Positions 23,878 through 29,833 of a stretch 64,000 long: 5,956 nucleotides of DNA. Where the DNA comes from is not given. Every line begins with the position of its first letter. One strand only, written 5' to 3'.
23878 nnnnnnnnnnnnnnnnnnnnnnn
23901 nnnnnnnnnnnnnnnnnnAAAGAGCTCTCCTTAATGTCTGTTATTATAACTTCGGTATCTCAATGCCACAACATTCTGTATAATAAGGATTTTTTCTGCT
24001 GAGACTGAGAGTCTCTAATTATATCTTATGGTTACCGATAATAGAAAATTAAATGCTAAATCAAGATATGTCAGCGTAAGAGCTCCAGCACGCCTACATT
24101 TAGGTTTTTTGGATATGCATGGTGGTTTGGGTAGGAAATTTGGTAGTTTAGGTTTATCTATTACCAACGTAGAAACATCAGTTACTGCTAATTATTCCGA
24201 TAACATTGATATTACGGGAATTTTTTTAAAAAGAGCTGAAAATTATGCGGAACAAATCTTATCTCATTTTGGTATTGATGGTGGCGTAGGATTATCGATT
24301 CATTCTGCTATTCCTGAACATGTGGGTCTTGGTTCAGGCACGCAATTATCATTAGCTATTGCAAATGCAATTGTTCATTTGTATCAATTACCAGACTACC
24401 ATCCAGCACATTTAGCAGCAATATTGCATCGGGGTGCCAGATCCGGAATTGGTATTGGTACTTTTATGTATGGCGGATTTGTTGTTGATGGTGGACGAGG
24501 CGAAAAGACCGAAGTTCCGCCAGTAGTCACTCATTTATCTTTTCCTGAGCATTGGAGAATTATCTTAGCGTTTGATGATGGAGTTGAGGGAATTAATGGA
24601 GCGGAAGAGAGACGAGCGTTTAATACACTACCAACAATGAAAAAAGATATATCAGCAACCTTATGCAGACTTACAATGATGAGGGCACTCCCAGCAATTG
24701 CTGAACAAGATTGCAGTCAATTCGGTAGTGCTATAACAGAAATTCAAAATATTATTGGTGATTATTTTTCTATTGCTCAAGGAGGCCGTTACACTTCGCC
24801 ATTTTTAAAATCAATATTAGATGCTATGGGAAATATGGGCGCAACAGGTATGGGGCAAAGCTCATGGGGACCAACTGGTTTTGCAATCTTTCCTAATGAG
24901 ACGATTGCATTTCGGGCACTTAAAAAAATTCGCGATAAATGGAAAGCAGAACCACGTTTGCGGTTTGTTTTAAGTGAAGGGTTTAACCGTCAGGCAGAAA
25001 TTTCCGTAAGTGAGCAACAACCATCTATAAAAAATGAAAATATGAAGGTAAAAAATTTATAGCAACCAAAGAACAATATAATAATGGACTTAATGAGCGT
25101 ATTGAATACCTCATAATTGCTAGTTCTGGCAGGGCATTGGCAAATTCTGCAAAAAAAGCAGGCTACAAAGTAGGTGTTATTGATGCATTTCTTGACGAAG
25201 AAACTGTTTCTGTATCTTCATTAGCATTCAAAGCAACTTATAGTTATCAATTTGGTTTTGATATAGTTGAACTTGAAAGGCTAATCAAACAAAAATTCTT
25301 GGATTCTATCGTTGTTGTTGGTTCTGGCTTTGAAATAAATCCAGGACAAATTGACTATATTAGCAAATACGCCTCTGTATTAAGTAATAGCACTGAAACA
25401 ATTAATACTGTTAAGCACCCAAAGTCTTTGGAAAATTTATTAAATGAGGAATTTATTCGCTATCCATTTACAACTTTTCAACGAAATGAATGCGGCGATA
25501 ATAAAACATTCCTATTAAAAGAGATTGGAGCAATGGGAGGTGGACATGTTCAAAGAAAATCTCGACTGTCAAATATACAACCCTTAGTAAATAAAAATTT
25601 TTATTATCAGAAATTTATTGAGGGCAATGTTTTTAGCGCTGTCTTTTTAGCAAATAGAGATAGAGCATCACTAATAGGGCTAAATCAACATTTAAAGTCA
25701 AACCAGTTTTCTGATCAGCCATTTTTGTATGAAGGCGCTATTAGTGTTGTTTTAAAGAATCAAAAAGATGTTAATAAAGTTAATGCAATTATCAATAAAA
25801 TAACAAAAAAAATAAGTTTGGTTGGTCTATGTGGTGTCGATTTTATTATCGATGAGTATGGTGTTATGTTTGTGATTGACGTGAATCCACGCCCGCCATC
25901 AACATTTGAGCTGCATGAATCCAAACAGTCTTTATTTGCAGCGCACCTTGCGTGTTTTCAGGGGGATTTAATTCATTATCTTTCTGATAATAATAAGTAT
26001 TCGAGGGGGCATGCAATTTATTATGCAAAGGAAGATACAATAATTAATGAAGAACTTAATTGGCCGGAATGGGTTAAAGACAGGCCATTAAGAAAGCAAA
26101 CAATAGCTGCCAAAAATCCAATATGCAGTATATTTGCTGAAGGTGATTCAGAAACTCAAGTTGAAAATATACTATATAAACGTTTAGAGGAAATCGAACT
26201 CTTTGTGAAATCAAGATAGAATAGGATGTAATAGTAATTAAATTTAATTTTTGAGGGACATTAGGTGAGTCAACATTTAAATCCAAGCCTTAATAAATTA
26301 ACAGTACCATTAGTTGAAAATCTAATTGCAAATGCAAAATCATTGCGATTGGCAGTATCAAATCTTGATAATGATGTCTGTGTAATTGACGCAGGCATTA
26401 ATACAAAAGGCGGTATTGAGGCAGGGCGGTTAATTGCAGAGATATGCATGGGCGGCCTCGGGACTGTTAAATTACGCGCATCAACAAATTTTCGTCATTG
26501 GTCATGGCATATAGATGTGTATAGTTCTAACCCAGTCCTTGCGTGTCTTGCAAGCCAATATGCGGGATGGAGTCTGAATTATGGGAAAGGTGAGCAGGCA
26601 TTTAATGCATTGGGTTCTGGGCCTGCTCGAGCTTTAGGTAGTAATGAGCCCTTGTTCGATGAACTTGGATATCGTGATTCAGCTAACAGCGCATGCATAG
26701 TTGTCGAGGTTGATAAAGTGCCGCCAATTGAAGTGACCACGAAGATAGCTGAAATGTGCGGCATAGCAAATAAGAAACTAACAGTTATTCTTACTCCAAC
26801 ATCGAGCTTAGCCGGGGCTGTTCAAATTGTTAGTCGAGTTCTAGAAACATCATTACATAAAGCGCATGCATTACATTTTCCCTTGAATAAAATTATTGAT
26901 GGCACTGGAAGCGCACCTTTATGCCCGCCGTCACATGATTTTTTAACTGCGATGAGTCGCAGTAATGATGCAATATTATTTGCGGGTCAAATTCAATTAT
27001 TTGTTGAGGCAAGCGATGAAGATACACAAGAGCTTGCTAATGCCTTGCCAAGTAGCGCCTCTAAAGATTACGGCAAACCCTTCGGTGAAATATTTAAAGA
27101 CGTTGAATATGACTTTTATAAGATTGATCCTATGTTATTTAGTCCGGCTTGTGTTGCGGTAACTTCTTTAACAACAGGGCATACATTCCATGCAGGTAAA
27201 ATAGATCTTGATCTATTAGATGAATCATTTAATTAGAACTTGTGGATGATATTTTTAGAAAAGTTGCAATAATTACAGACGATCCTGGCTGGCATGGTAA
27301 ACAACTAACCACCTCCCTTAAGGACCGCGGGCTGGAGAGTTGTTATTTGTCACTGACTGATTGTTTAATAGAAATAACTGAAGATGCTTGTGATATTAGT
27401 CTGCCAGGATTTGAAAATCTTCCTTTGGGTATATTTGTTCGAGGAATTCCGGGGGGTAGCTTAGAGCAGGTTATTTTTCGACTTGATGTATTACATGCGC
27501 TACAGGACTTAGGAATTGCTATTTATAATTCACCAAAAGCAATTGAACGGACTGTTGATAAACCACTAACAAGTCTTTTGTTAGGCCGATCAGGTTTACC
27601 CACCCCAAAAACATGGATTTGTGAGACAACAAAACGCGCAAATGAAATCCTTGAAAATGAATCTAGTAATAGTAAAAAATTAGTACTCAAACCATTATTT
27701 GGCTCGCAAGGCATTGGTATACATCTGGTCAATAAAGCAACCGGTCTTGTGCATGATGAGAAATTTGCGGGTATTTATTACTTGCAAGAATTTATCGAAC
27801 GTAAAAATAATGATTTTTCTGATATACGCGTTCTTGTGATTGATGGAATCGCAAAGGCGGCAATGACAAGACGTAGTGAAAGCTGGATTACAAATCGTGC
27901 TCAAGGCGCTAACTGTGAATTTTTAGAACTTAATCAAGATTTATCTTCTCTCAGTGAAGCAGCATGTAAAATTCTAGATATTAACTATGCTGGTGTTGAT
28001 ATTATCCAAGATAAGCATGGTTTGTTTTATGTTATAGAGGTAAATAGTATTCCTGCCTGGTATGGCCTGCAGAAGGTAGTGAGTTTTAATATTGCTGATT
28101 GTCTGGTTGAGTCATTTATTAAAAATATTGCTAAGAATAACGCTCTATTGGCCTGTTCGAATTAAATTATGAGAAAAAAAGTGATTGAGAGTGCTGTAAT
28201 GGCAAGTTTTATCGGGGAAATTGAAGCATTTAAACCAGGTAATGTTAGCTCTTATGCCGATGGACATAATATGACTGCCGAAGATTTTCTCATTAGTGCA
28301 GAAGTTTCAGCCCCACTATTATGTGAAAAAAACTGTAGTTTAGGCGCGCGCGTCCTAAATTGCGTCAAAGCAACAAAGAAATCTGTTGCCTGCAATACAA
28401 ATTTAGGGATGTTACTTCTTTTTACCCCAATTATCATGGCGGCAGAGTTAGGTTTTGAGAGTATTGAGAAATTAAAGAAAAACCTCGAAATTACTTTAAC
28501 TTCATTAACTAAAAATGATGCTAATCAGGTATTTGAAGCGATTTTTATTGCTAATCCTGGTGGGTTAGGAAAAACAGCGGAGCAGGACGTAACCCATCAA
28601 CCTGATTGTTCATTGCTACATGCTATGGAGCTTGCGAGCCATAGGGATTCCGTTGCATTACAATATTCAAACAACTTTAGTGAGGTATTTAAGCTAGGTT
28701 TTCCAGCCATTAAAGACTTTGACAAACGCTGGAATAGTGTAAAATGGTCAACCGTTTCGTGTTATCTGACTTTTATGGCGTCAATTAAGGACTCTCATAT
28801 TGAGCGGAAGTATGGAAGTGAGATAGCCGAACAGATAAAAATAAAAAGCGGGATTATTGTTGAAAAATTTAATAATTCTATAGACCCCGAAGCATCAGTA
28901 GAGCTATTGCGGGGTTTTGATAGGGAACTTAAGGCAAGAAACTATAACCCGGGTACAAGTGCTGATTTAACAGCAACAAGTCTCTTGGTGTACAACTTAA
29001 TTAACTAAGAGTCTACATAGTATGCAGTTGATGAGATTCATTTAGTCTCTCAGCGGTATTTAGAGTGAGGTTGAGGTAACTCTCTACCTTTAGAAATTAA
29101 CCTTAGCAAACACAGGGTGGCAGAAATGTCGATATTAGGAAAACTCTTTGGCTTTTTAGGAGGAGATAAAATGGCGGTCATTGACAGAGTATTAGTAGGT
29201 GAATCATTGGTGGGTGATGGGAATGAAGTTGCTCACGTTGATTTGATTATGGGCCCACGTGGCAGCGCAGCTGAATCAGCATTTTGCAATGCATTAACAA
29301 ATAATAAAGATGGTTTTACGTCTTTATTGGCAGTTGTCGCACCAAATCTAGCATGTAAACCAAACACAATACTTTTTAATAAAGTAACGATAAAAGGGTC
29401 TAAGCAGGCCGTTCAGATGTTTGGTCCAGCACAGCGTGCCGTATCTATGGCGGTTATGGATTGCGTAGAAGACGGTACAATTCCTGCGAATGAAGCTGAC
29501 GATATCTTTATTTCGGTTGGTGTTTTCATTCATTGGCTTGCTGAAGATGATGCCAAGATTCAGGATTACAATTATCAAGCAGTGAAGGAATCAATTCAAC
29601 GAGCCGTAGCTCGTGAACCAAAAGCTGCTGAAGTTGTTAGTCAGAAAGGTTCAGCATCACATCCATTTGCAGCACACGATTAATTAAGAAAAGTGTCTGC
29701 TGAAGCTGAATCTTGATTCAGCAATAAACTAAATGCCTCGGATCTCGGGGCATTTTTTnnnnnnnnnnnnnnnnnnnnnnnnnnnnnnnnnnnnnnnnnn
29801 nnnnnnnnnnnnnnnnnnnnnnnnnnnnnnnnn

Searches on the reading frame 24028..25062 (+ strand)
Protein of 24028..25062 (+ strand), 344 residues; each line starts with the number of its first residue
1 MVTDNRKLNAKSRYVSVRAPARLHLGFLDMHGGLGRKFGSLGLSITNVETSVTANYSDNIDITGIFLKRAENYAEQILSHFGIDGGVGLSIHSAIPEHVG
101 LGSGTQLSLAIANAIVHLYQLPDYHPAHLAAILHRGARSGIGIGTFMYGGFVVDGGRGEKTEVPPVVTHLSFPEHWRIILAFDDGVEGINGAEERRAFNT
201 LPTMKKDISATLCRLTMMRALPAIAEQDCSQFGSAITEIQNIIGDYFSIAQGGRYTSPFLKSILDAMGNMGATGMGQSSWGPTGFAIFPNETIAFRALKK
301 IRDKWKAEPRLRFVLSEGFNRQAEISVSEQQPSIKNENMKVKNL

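Call 3: search_protein_families(library=pfam, proteins=[window:24028-25062:+], max_evalue=0.01)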
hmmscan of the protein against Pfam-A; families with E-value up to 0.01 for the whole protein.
window:24028-25062:+ (344 aa): 2 families
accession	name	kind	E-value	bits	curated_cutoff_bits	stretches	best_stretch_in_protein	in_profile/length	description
PF00288.32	GHMP_kinases_N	-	1e-10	42.1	22.3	1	74-150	7-87/87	GHMP kinases N terminal domain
PF08544.19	GHMP_kinases_C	-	8.4e-10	39.4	21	1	220-306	1-84/85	GHMP kinases C terminal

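Call 4: search_protein_families(library=ncbifam, proteins=[window:24028-25062:+], max_evalue=0.01)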
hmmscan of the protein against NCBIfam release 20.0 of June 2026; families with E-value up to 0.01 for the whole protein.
window:24028-25062:+ (344 aa): 7 families
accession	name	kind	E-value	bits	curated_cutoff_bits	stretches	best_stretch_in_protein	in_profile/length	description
NF040726.1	BetaRFA-P_synth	equivalog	2e-54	184.9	328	1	16-293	2-298/327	beta-ribofuranosylaminobenzene 5'-phosphate synthase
TIGR00144.1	beta_RFAP_syn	subfamily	1.2e-45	156.2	113.5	1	17-325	3-323/325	beta-ribofuranosylaminobenzene 5'-phosphate synthase family protein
TIGR01920.1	Shik_kin_archae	equivalog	2.4e-06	27.1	126.85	1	68-133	51-118/266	shikimate kinase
NF002288.1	PRK01212.1-4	equivalog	1e-05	24.7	194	1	71-306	57-283/303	homoserine kinase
NF003036.0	PRK03926.1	equivalog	0.0027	16.9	403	1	47-121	30-110/302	mevalonate kinase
TIGR00549.1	mevalon_kin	equivalog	0.0033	16.9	163.05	1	68-122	60-118/276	mevalonate kinase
TIGR00131.1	gal_kin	equivalog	0.0037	16.2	226.65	0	84-130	108-154/388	galactokinase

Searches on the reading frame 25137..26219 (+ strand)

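Call 3: search_protein_families(library=pfam, proteins=[window:25137-26219:+], max_evalue=0.01)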
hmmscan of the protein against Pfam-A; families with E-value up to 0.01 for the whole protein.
window:25137-26219:+ (360 aa): 3 families
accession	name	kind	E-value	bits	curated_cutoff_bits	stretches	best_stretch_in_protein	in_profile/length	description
PF02655.19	ATP-grasp_3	-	3.7e-18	66.6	23.2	1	101-253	10-157/160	ATP-grasp domain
PF07478.18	Dala_Dala_lig_C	-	0.0011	19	24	1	207-254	130-177/204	D-ala D-ala ligase C-terminus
PF14398.11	ATPgrasp_YheCD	-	0.0062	16.3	26.8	0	216-264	190-238/255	YheC/D like ATP-grasp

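Call 4: search_protein_families(library=ncbifam, proteins=[window:25137-26219:+], max_evalue=0.01)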
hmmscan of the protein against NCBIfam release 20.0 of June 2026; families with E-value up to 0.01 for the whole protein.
window:25137-26219:+ (360 aa): 8 families
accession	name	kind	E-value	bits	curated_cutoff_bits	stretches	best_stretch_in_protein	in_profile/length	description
NF004675.0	PRK06019.1-1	equivalog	4.4e-08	32.3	375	1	209-273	230-296/375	5-(carboxyamino)imidazole ribonucleotide synthase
NF040722.1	MfnD_Meth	equivalog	2e-07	30.7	400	1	149-253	155-251/288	tyramine--L-glutamate ligase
NF005315.0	PRK06849.1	equivalog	9.6e-06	24.8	406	1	200-264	224-285/389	hypothetical protein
NF053643.1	Ddl_archaea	equivalog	0.00094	18.2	500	1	207-259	225-278/367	putative pseudomurein biosynthesis ATP-grasp protein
TIGR01369.1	CPSaseII_lrg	equivalog_domain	0.0018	16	1027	1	170-259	761-847/1052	carbamoyl-phosphate synthase (glutamine-hydrolyzing) large subunit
NF003671.0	PRK05294.1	equivalog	0.0018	15.9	599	1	208-256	794-841/1058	carbamoyl-phosphate synthase large subunit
TIGR01205.1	D_ala_D_alaTIGR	subfamily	0.0035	16.4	245.65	1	208-256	242-290/318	D-alanine--D-alanine ligase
NF006766.0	PRK09288.1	equivalog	0.0068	15.2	339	1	209-276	242-310/396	formate-dependent phosphoribosylglycinamide formyltransferase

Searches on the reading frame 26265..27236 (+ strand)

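Call 46: search_protein_families(library=ncbifam, proteins=[window:26265-27236:+], max_evalue=1e-8)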
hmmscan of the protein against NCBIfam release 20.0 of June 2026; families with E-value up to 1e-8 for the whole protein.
window:26265-27236:+ (323 aa): 1 family
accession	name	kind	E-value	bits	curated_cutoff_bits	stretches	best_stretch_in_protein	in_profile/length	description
TIGR03120.1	one_C_mch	equivalog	6.1e-118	393.5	228.8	1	8-323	1-313/313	methenyltetrahydromethanopterin cyclohydrolase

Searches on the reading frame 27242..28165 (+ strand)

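Call 46: search_protein_families(library=ncbifam, proteins=[window:27242-28165:+], max_evalue=1e-8)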
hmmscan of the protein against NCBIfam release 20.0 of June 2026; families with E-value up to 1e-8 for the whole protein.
window:27242-28165:+ (307 aa): 10 families
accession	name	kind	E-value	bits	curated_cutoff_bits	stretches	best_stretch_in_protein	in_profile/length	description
NF040720.1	MptN_Meth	equivalog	1.7e-65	221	350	1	7-291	1-289/291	tetrahydromethanopterin:alpha-L-glutamate ligase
TIGR00768.1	rimK_fam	subfamily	3.1e-47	161.2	143.4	1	7-290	1-274/276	RimK family alpha-L-glutamate ligase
TIGR02144.1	LysX_arch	equivalog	6.7e-36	123.8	275.6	1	85-295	66-278/281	lysine biosynthesis protein LysX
TIGR04356.1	grasp_GAK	hypoth_equivalog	4.5e-25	88.3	300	1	7-295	1-286/287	GAK system ATP-grasp enzyme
TIGR04443.1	F420_CofF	equivalog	4e-23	81.8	300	1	78-290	64-280/283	coenzyme gamma-F420-2:alpha-L-glutamate ligase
NF007764.0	PRK10446.1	equivalog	2.9e-17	62.9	331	1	7-299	2-292/300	30S ribosomal protein S6--L-glutamate ligase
NF038074.1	fam_STM4014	hypoth_equivalog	8.7e-14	51.6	175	0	189-269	236-325/349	STM4014 family protein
TIGR04187.1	GRASP_SAV_5884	subfamily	1.3e-09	37.7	350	1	92-290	109-309/312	ATP-grasp ribosomal peptide maturase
NF009110.0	PRK12458.1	subfamily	1.7e-09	37.2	408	1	90-295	119-326/349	glutathione synthetase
TIGR02068.2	cya_phycin_syn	equivalog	6.6e-09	34.3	850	0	100-212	207-316/862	cyanophycin synthetase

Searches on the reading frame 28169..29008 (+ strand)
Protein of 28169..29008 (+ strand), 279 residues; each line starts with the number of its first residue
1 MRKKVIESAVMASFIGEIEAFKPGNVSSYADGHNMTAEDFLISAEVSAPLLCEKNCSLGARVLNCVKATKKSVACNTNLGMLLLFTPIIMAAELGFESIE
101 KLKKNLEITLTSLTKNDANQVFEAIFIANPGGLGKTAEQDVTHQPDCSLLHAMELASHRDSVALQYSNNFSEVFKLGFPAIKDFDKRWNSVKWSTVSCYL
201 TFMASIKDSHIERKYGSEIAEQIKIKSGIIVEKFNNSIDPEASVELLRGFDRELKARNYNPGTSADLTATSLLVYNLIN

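Call 46: search_protein_families(library=ncbifam, proteins=[window:28169-29008:+], max_evalue=1e-8)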
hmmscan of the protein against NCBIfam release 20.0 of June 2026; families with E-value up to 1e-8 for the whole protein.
window:28169-29008:+ (279 aa): 0 families

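Call 69: search_protein_families(library=ncbifam, proteins=[window:28169-29008:+], max_evalue=0.00001)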
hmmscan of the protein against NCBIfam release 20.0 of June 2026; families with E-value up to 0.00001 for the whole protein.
window:28169-29008:+ (279 aa): 2 families
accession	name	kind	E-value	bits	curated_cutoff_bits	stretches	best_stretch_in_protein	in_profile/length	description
TIGR03125.1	citrate_citG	equivalog_domain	3.1e-07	30.2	272.3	1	169-275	170-273/275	triphosphoribosyl-dephospho-CoA synthase CitG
TIGR03132.1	malonate_mdcB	equivalog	9.1e-07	28.6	282.35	1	165-276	161-270/272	triphosphoribosyl-dephospho-CoA synthase MdcB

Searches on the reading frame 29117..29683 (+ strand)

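Call 46: search_protein_families(library=ncbifam, proteins=[window:29117-29683:+], max_evalue=1e-8)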
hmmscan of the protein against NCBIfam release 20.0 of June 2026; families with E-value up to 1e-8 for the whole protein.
window:29117-29683:+ (188 aa): 2 families
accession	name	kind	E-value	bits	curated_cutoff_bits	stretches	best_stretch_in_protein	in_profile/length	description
TIGR03126.1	one_C_fae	equivalog_domain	4e-73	244.8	118.05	1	26-184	2-160/160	formaldehyde-activating enzyme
NF009833.0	PRK13307.1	equivalog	7.7e-46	156.7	274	1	26-184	3-161/392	bifunctional 5,6,7,8-tetrahydromethanopterin hydro-lyase/3-hexulose-6-phosphate synthase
